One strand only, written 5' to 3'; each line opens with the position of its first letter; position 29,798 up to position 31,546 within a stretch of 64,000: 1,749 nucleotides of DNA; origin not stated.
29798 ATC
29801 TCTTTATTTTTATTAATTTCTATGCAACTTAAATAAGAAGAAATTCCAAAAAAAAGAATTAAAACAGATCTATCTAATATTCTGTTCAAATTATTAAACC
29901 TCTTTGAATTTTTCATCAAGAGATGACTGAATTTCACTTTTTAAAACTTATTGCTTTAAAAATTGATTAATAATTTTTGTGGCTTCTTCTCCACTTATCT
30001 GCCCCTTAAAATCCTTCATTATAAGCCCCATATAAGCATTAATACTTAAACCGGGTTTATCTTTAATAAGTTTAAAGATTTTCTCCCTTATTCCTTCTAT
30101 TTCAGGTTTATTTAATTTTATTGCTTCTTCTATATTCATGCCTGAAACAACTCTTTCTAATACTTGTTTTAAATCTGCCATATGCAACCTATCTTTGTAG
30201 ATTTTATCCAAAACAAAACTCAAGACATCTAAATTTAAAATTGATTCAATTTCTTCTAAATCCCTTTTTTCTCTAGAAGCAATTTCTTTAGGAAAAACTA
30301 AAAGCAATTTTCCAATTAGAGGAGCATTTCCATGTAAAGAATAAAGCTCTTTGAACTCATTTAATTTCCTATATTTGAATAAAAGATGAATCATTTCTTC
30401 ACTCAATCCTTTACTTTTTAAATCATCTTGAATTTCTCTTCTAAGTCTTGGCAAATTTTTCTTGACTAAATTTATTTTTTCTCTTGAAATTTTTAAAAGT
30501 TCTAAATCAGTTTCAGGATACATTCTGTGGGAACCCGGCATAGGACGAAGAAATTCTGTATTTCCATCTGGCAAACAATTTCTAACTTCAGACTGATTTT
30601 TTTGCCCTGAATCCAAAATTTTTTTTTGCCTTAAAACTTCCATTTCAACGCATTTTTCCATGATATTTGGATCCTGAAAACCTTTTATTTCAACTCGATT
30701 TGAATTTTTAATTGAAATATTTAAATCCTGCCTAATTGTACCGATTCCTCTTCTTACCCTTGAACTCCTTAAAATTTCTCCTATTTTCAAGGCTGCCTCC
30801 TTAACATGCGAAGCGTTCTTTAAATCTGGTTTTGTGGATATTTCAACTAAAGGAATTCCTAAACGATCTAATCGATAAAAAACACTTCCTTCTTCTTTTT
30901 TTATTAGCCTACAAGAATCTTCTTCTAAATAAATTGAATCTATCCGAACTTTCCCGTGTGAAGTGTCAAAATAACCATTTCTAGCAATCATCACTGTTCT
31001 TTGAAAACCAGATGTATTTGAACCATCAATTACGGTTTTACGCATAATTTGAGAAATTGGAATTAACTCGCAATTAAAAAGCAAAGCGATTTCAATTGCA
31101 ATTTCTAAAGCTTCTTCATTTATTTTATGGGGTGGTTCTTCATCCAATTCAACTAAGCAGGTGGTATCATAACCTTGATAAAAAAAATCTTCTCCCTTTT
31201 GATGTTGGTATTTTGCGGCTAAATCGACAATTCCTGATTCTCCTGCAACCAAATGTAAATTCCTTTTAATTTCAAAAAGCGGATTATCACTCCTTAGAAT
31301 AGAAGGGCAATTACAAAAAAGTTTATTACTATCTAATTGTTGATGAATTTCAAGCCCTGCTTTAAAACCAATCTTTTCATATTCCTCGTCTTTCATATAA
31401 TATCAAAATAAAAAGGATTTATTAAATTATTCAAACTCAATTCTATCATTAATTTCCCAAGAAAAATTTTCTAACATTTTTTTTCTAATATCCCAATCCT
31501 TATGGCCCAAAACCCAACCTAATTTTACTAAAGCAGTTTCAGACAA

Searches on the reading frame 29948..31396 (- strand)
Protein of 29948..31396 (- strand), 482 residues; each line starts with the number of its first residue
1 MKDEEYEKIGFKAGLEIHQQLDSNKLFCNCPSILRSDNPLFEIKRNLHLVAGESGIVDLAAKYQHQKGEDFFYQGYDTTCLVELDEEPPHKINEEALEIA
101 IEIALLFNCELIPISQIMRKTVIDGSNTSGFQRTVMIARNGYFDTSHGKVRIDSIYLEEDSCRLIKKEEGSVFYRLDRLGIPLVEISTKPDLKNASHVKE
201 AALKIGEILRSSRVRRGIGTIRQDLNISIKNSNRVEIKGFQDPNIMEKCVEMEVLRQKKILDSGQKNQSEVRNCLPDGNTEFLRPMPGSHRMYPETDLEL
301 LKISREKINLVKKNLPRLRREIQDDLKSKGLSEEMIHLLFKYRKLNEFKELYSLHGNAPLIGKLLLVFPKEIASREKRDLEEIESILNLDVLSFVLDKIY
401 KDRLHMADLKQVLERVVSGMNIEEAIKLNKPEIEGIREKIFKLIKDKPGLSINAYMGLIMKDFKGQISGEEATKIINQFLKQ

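Call 28: find_encoding_contigs(protein=window:29948-31396:-, flank=10000, max_places=1)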
Protein window:29948-31396:- (482 aa): 3 contigs read that carry it; 1 place shown.
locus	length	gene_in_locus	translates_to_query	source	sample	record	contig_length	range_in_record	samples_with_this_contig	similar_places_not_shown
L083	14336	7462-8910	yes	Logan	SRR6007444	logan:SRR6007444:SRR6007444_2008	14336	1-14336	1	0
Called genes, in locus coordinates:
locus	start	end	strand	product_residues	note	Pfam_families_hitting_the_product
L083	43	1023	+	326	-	PF01916:DS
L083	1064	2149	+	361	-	PF02457:DAC, PF10635:DisA-linker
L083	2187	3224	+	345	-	PF01368:DHH (weak), PF02272:DHHA1 (weak)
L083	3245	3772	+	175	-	-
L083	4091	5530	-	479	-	PF00587:tRNA-synt_2b, PF03129:HGTP_anticodon, PF09180:ProRS-C_1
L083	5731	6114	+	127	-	-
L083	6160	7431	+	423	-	PF18195:GatD_N, PF00710:Asparaginase, PF17763:Asparaginase_C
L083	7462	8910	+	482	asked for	PF02934:GatB_N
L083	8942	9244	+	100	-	-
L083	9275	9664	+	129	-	-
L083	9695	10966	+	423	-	PF01336:tRNA_anti-codon, PF00152:tRNA-synt_2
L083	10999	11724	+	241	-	-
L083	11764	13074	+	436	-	PF01336:tRNA_anti-codon, PF00152:tRNA-synt_2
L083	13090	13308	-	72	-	-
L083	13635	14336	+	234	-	?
